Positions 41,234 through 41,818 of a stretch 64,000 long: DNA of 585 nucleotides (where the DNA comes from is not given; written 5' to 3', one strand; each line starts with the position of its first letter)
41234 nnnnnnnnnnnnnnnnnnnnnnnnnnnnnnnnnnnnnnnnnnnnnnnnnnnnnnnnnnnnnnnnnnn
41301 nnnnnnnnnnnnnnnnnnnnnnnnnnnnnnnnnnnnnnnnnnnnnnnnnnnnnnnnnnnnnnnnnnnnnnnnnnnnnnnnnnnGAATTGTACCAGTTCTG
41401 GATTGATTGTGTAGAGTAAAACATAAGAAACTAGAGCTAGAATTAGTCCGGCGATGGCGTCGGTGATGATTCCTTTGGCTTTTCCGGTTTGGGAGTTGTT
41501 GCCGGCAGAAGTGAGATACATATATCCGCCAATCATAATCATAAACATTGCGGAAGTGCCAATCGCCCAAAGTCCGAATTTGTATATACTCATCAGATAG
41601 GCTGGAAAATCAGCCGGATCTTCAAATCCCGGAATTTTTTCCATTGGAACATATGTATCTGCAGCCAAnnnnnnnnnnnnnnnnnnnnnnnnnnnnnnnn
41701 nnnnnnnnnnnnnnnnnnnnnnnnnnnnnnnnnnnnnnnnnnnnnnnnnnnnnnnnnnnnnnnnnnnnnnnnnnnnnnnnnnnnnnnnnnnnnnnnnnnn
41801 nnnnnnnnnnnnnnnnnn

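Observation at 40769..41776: Pilin-like module fused to a VirB1-type lytic transglycosylase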

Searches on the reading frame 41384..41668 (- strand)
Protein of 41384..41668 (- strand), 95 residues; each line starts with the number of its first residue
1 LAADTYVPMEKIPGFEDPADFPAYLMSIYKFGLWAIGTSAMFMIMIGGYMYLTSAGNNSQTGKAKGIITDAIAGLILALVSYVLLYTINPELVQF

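Call 31: search_solved_structures(query=A2, max_evalue=10, show_alignments=3)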
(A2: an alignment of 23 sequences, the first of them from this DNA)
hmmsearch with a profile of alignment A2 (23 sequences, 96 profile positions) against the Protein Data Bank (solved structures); distinct sequences matched with E-value up to 10: 20.
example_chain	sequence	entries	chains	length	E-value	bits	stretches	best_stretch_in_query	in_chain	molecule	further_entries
3wwa_A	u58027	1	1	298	7.9e-06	29.4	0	45-73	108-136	Pizza7H protein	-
6qsd_A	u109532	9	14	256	1.7e-05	28.3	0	43-73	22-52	Pizza6S | Pizza6-S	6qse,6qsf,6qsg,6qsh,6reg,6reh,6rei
6rej_A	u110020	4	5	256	3.1e-05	27.5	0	43-73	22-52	Pizza6-SH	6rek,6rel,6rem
6f0t_A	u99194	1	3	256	3.5e-05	27.3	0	43-73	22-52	Pizza6-SFW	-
3ww9_A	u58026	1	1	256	5.9e-05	26.6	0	45-73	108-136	pizza6 protein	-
6ren_A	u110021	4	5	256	0.00029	24.4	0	45-73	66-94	3fPizza6-SH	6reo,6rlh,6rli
7zpw_A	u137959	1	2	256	0.0087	19.6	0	43-73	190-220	Pizza6-TSK-TSH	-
6f0s_A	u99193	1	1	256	0.014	19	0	43-73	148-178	Pizza6-SYW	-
7zpz_A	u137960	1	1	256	0.015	18.9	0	43-73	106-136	Pizza6-TSR-TSH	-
7zqg_A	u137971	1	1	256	0.018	18.6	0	45-73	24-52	Pizza6-KSH-TSH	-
7zcj_A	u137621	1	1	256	0.019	18.6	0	45-73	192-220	Pizza6-TNH-TSH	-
7zq2_A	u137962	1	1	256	0.019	18.5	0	45-73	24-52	Pizza6-RSH-TSH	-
7zph_A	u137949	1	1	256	0.027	18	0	45-73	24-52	Pizza6-TNK-RSH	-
3ww8_A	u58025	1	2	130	0.11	16.1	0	44-73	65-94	Pizza3 protein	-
3fyf_A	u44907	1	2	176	0.34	14.5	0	18-77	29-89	PROTEIN BVU-3222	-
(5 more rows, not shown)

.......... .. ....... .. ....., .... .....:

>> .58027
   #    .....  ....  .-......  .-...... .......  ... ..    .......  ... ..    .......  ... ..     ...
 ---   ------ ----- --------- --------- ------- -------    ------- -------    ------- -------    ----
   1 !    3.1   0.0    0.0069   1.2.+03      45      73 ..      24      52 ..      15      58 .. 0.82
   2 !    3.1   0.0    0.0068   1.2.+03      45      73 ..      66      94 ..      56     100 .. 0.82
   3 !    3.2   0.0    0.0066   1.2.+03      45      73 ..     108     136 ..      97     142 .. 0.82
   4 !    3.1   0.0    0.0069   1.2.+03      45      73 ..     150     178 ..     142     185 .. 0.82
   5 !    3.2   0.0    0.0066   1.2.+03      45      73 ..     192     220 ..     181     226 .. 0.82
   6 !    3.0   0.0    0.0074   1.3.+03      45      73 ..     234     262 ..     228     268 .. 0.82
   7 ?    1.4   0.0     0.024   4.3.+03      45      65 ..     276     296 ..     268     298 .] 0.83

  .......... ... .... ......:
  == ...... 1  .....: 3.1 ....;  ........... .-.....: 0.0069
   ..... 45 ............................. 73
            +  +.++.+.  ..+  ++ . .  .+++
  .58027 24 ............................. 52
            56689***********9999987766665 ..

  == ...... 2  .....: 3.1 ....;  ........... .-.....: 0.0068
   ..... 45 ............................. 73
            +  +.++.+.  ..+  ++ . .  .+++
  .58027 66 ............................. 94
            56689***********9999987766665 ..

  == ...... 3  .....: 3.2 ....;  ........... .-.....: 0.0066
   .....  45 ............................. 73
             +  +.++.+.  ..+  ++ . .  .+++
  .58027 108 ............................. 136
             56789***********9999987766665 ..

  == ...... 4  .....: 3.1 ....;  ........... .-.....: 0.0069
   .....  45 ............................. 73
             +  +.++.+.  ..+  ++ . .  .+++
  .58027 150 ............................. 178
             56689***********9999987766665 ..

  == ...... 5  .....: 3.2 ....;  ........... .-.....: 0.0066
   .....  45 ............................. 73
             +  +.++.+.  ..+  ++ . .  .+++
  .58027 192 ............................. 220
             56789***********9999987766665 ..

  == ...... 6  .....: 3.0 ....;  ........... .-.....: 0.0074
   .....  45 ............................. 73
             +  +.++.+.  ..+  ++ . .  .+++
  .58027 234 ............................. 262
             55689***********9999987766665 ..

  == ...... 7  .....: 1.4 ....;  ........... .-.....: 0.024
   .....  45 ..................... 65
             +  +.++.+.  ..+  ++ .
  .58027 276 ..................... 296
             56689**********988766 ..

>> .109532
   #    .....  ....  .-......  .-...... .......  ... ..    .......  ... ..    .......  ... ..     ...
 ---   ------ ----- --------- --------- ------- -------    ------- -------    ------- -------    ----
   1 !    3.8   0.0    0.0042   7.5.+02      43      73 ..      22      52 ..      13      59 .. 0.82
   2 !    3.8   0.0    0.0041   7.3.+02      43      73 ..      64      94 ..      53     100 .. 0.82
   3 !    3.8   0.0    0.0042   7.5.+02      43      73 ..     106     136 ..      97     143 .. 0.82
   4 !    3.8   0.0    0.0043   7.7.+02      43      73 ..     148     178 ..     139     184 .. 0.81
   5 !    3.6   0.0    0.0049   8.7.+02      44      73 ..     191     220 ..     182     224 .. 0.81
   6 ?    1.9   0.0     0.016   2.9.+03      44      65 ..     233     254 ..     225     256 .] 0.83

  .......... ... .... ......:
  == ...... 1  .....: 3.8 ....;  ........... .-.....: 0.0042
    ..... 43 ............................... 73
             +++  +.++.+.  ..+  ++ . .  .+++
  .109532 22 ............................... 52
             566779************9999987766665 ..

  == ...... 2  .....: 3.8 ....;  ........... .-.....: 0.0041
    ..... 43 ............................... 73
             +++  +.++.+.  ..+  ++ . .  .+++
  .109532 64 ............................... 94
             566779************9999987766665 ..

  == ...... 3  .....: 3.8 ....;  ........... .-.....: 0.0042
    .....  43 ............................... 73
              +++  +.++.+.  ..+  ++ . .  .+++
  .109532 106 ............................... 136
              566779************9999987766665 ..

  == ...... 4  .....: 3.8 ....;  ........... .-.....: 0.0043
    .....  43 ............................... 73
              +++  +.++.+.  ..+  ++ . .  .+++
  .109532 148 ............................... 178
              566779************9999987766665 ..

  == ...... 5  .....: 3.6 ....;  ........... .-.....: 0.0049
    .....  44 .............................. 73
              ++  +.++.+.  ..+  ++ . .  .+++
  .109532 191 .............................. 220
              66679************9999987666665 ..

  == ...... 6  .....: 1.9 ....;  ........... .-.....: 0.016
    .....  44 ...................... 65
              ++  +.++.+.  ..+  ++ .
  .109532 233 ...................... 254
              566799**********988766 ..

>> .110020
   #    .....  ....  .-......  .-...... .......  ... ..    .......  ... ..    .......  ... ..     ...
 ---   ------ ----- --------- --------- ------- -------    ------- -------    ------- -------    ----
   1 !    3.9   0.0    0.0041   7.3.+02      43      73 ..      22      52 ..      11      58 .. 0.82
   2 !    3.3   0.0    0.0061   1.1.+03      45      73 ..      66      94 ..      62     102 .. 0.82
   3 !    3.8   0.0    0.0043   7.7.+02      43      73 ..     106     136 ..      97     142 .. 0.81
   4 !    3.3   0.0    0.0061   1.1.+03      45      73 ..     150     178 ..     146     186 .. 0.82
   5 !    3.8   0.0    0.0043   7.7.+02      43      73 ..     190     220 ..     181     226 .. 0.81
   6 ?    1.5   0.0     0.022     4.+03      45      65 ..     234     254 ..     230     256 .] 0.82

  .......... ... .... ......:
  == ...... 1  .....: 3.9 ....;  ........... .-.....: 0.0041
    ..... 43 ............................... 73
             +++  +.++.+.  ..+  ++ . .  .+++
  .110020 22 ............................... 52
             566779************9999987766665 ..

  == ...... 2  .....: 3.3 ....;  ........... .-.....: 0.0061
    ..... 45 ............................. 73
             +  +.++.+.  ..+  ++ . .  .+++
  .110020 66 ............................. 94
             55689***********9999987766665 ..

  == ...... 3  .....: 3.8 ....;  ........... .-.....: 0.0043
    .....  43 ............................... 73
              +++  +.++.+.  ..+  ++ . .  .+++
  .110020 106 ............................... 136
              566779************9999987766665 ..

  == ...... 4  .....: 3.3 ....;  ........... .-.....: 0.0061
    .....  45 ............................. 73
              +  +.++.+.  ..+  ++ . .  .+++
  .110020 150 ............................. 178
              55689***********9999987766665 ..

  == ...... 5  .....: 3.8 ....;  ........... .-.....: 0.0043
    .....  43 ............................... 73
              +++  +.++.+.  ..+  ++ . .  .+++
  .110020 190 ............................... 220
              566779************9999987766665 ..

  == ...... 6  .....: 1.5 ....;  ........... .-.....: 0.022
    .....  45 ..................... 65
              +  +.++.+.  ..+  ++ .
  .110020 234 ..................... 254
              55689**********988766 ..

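Call 32: search_protein_families(library=pfam, alignment_id=A2, max_evalue=1)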
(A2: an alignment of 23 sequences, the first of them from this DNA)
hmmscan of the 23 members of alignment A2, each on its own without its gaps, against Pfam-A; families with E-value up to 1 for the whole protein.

A. member 1, seq(95 aa): 2 families
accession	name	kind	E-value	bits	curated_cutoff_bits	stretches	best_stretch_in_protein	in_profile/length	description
PF18895.5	T4SS_pilin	-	3.7e-05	24.1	26.6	1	27-87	11-70/71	Type IV secretion system pilin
PF19942.4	DUF6404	-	0.061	14.2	27.6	1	31-80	47-95/115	Family of unknown function (DUF6404)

B. families by the number of members that match (of 23 scanned): 27 families (the first 25 are shown)
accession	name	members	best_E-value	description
PF18895.5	T4SS_pilin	23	8.5e-09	Type IV secretion system pilin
PF05987.18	DUF898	7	0.004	Bacterial protein of unknown function (DUF898)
PF19942.4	DUF6404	5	0.061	Family of unknown function (DUF6404)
PF19607.4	DUF6112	2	0.012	Family of unknown function (DUF6112)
PF07331.16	TctB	2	0.061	Tripartite tricarboxylate transporter TctB family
PF20303.3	YLATT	2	0.1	YEATS-Like-Associating Three TM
PF20990.2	DUF2207_C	2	0.14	Predicted membrane protein (DUF2207) C-terminal domain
PF17909.6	Htr2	2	0.16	Htr2 transmembrane domain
PF06570.16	DUF1129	2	0.25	Protein of unknown function (DUF1129)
PF13273.12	DUF4064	1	0.0037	Protein of unknown function (DUF4064)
PF04608.18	PgpA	1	0.01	Phosphatidylglycerophosphatase A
PF09930.14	DUF2162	1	0.013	Predicted transporter (DUF2162)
PF01059.23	Oxidored_q5_N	1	0.016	NADH-ubiquinone oxidoreductase chain 4, amino terminus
PF08395.17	7tm_7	1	0.017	7tm Chemosensory receptor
PF18415.6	HKR_ArcB_TM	1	0.019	Histidine kinase receptor ArcB trans-membrane domain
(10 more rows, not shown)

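Call 33: search_protein_families(library=ncbifam, alignment_id=A2, max_evalue=1)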
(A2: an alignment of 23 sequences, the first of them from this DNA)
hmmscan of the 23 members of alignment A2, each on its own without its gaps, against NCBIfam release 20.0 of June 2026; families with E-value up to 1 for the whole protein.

A. member 1, seq(95 aa): 0 families

B. families by the number of members that match (of 23 scanned): 17 families
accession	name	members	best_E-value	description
NF045849.1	ICE_MMCAP2_0565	14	2.5e-06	Mbov_0395 family pilin-like conjugal transfer protein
NF040747.1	reduct_C_alpha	8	0.0037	glycine/sarcosine/betaine reductase complex component C subunit alpha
NF046000.1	MAG1210_fam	3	0.078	MAG1210 family protein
NF047765.1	LIC_13387_fam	1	0.00059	LIC_13387 family protein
NF033904.1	LlsX_fam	1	0.0021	LlsX family protein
TIGR03097.1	PEP_O_lig_1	1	0.0044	putative O-glycosylation ligase, exosortase A system-associated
NF011302.0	PRK14714.1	1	0.021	DNA-directed DNA polymerase II large subunit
NF008977.0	PRK12324.1-2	1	0.029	decaprenyl-phosphate phosphoribosyltransferase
TIGR01605.1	PYST-D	1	0.037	Plasmodium yoelii subtelomeric family PYST-D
NF033608.1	type_I_tox_Fst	1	0.051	type I toxin-antitoxin system Fst family toxin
NF041600.1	cyt_ox_CcoM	1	0.066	cytochrome c oxidase subunit CcoM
NF005620.0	PRK07375.1-5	1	0.09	putative monovalent cation/H+ antiporter subunit C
NF041560.1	T6SS_Burk_ExIF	1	0.11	putative type VI secretion system effector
NF045846.1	MSC0882_dom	1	0.16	MSC_0882 family membrane protein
TIGR03943.1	TIGR03943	1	0.23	TIGR03943 family putative permease subunit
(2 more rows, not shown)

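Call 48: search_protein_representatives(alignment_id=A2)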
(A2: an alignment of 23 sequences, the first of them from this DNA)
Query: 23 sequences, 96 profile positions. Proteins with E-value up to 0.001 (for the whole library): 74757; up to 1e-10: 14356; up to 1e-30: 159. The best 150 are listed.
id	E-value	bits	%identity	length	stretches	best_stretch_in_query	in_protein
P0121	1.2e-69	246.8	-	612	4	12-94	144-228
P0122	1.8e-67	239.8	-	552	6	14-89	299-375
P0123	1.5e-64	230.5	-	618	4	15-95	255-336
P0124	3.3e-54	197.3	-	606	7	22-83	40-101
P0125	8.3e-54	196.0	-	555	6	10-93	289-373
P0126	4.0e-50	184.2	-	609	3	17-95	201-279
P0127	1.3e-47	176.1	-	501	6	20-89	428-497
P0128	8.1e-47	173.6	-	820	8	24-90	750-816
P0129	7.8e-46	170.5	-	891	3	19-94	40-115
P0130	4.2e-45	168.1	-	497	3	24-94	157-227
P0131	3.1e-44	165.4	-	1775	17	23-90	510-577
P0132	1.5e-43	163.2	-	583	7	21-86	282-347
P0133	1.0e-42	160.5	-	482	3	20-95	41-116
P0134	3.5e-42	158.8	-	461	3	14-95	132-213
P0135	9.3e-42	157.4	-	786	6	37-94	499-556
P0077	1.4e-35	137.6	-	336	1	3-95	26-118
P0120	1.6e-34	134.2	-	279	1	4-95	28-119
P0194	4.7e-33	129.5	-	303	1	3-95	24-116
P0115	1.5e-32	127.9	-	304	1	3-95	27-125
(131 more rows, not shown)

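Call 50: search_protein_families(library=pfam, alignment_id=A3, max_evalue=0.001)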
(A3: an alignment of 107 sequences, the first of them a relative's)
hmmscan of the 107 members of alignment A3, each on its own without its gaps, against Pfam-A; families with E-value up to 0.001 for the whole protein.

A. member 1, P0143 (141 aa): 1 family
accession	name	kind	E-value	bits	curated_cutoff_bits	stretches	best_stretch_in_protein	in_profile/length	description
PF18895.5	T4SS_pilin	-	9.3e-05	22.9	26.6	1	56-117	10-70/71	Type IV secretion system pilin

B. families by the number of members that match (of 107 scanned): 13 families
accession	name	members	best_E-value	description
PF18895.5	T4SS_pilin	94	1.9e-10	Type IV secretion system pilin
PF01464.25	SLT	20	6.7e-17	Transglycosylase SLT domain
PF18896.5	SLT_3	10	8.4e-10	Lysozyme like domain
PF00877.26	NLPC_P60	3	3.1e-08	NlpC/P60 family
PF13529.12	Peptidase_C39_2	1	6.2e-12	Peptidase_C39 like family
PF03412.21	Peptidase_C39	1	9.8e-09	Peptidase C39 family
PF05497.17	Destabilase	1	5.7e-06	Destabilase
PF05257.22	CHAP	1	9.7e-05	CHAP domain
PF12280.13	BSMAP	1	0.00032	Brain specific membrane anchored protein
PF05987.18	DUF898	1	0.0004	Bacterial protein of unknown function (DUF898)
PF19607.4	DUF6112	1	0.00048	Family of unknown function (DUF6112)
PF06800.18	Sugar_transport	1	0.00083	Sugar transport protein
PF18920.5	DUF5671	1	0.00087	Domain of unknown function (DUF5671)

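Call 53: search_protein_families(library=pfam, proteins=[P0194], max_evalue=1)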
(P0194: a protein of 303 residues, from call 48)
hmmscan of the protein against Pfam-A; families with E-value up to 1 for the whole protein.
P0194 (303 aa): 3 families
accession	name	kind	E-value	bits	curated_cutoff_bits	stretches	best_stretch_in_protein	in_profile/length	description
PF00877.26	NLPC_P60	-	3.1e-08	34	23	1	203-283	13-92/105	NlpC/P60 family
PF18895.5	T4SS_pilin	-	0.002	18.6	26.6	1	54-107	18-68/71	Type IV secretion system pilin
PF06664.17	WLS-like_TM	-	0.36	10.5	28.3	1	3-109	112-207/247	Wntless-like, transmembrane domain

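Call 60: predict_structure(alignment_id=A2)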
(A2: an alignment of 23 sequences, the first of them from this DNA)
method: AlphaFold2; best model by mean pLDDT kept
length: 95 residues; sequences in the alignment: 23
mean_pLDDT: 85.3   pTM: 0.65
mean pLDDT of the five models: 85.3, 85.2, 84.6, 83.9, 82.8
residues with pLDDT >= 90: 46; 70-90: 38; 50-70: 10; < 50: 1
segments of 3 or more residues with pLDDT < 50: none
pLDDT, mean of each block of 10 residues (from residue 1): 65 79 84 93 96 91 95 94 84 59
secondary structure, 60 per line:
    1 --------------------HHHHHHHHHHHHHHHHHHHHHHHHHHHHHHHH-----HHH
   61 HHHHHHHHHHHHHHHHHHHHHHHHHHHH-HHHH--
elements in order: H21-52 H58-88 H90-93

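Call 62: fold_search(model_id=the predicted structure, library=pdb)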
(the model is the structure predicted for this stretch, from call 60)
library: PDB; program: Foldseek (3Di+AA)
matches with E <= 10: 191; with E <= 0.001: 0
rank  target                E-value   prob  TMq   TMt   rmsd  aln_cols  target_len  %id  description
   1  3epv_C                1.2e+00  0.84  0.55  0.50   4.9        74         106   11  X-ray Structure of the Metal-sensor CnrX in both the Apo- and Copper-bound Forms (released 2008-11-25)
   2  9oox_A                1.4e+00  0.72  0.62  0.62   7.5        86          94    9  Cryo-EM Structure of the Escherichia phage HK446 Rip1 in complex with the Enterobacteria phage T6 small terminase (released 2026-02-04)
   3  2y3h_B                1.5e+00  0.84  0.55  0.49   3.9        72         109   11  E63Q mutant of Cupriavidus metallidurans CH34 CnrXs (released 2011-03-30)
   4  3zg1_A                1.6e+00  0.82  0.55  0.49   3.9        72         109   11  NI-BOUND FORM OF M123A MUTANT OF CUPRIAVIDUS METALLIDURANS CH34 CNRXS (released 2013-10-23)
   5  7upq_B                1.6e+00  0.72  0.58  0.68   3.0        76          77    8  Crystal structure of designed heterotrimeric assembly DHT03_1arm_A21/B/C (released 2022-12-14)
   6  2y3h_C                2.6e+00  0.75  0.56  0.50   2.9        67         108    9  E63Q mutant of Cupriavidus metallidurans CH34 CnrXs (released 2011-03-30)
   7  2y3h_D                2.7e+00  0.69  0.56  0.50   3.2        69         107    9  E63Q mutant of Cupriavidus metallidurans CH34 CnrXs (released 2011-03-30)
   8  3epv_A                2.7e+00  0.69  0.57  0.50   3.7        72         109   11  X-ray Structure of the Metal-sensor CnrX in both the Apo- and Copper-bound Forms (released 2008-11-25)
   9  6rh8_A                2.7e+00  0.47  0.53  0.24   4.2        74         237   16  Revisiting pH-gated conformational switch. Complex HK853 mutant H260A -RR468 mutant D53A pH 5.3 (released 2020-02-19)
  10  9kz9_R                2.7e+00  0.20  0.39  0.41   8.8        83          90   16  Cryo-EM structure of PSI-ACPI from Rhodomonas sp. NIES-2332 at 2.08 angstroms resolution (released 2025-11-26)
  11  5zhy_B                2.9e+00  0.69  0.62  0.65   3.5        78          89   12  Structural characterization of the HCoV-229E fusion core (released 2018-06-06)
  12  2osz_A                2.9e+00  0.44  0.55  0.60   3.3        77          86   16  Structure of Nup58/45 suggests flexible nuclear pore diameter by intermolecular sliding (released 2007-04-10)
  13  2y3h_A                3.1e+00  0.66  0.55  0.48   2.9        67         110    9  E63Q mutant of Cupriavidus metallidurans CH34 CnrXs (released 2011-03-30)
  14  5zhy_F                3.1e+00  0.63  0.61  0.64   3.7        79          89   11  Structural characterization of the HCoV-229E fusion core (released 2018-06-06)
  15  9div_G                3.3e+00  0.69  0.60  0.46   2.7        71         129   15  The crystal structure of de novo designed ChuA binding protein C8 (released 2025-05-21)
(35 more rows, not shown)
